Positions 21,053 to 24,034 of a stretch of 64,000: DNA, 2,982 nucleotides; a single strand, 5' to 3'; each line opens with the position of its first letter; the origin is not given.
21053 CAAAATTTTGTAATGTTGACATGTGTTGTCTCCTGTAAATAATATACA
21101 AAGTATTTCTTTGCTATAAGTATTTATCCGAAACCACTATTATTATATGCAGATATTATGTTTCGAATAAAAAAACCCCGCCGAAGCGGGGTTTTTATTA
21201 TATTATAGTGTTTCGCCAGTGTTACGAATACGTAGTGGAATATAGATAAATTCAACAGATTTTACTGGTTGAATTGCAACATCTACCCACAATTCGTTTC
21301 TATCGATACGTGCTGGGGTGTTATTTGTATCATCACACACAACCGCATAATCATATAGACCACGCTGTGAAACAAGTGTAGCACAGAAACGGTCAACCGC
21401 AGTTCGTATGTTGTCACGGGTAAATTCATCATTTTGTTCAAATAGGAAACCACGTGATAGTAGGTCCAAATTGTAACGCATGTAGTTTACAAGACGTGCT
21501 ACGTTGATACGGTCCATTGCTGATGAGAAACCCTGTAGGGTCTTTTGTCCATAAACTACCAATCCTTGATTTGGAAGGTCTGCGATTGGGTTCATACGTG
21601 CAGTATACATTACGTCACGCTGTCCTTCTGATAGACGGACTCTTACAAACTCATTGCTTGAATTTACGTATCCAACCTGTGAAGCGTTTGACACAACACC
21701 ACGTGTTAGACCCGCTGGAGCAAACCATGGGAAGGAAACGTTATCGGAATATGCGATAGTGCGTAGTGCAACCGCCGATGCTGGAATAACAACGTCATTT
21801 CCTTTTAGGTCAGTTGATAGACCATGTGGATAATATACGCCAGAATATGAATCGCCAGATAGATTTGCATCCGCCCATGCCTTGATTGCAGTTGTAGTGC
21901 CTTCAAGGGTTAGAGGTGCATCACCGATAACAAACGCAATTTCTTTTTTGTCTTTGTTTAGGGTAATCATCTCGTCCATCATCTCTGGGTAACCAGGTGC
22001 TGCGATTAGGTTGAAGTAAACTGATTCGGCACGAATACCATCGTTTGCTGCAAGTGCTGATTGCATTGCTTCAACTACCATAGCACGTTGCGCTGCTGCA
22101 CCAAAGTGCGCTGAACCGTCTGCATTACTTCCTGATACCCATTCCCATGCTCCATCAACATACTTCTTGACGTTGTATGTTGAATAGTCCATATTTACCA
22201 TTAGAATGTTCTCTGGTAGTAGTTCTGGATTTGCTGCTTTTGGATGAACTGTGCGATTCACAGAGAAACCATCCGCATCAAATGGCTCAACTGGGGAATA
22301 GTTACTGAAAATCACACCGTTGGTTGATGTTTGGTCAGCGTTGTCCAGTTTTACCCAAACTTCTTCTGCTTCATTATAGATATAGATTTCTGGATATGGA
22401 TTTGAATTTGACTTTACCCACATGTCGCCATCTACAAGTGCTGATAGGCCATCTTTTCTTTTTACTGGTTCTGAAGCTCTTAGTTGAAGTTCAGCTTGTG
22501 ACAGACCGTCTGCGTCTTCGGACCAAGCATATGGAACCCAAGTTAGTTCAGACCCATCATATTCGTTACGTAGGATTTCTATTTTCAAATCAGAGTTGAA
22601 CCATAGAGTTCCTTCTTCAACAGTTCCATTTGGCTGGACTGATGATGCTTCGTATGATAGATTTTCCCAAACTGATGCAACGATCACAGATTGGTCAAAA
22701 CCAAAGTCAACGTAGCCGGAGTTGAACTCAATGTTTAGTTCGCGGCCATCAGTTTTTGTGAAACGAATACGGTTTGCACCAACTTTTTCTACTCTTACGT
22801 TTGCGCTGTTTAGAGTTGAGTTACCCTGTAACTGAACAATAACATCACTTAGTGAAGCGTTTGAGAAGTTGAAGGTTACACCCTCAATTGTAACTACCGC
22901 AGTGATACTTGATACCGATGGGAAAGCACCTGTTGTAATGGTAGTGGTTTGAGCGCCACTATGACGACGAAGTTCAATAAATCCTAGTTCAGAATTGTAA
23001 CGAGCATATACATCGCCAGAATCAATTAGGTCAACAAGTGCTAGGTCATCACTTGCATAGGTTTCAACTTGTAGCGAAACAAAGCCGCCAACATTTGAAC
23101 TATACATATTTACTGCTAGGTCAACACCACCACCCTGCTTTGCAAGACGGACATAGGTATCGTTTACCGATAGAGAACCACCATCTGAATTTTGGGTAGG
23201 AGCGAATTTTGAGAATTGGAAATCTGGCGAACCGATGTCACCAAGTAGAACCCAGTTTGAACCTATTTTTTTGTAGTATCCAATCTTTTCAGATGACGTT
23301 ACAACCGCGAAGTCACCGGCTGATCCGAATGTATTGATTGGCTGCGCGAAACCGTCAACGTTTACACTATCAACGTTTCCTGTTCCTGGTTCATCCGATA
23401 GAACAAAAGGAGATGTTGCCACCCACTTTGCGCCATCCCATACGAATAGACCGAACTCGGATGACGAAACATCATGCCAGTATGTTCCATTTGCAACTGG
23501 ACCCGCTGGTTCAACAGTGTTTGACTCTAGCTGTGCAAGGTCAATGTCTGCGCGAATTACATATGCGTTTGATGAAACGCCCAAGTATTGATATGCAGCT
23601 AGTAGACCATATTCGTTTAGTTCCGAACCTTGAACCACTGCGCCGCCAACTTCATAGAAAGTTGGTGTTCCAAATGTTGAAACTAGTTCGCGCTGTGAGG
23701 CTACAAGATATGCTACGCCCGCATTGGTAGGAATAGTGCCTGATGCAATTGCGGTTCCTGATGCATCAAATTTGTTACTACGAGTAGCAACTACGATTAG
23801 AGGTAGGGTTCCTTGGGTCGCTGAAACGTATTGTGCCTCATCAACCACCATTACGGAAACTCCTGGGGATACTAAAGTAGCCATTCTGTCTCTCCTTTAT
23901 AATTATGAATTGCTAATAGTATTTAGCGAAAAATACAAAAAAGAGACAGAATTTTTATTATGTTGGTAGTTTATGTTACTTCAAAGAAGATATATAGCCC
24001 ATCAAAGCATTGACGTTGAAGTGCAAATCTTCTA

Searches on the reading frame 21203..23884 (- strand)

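Call 92: search_protein_families(library=pfam, proteins=[window:21203-23884:-], max_evalue=0.001)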
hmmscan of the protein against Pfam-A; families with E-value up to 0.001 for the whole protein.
window:21203-23884:- (893 aa): 2 families
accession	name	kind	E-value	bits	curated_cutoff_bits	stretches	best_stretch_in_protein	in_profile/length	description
PF17482.7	Phage_sheath_1C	-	6.1e-16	58.8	26.9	1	788-886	4-103/104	Phage tail sheath C-terminal domain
PF04984.19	Phage_sheath_1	-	0.00035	20.9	31.4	1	610-782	8-167/168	Phage tail sheath protein subtilisin-like domain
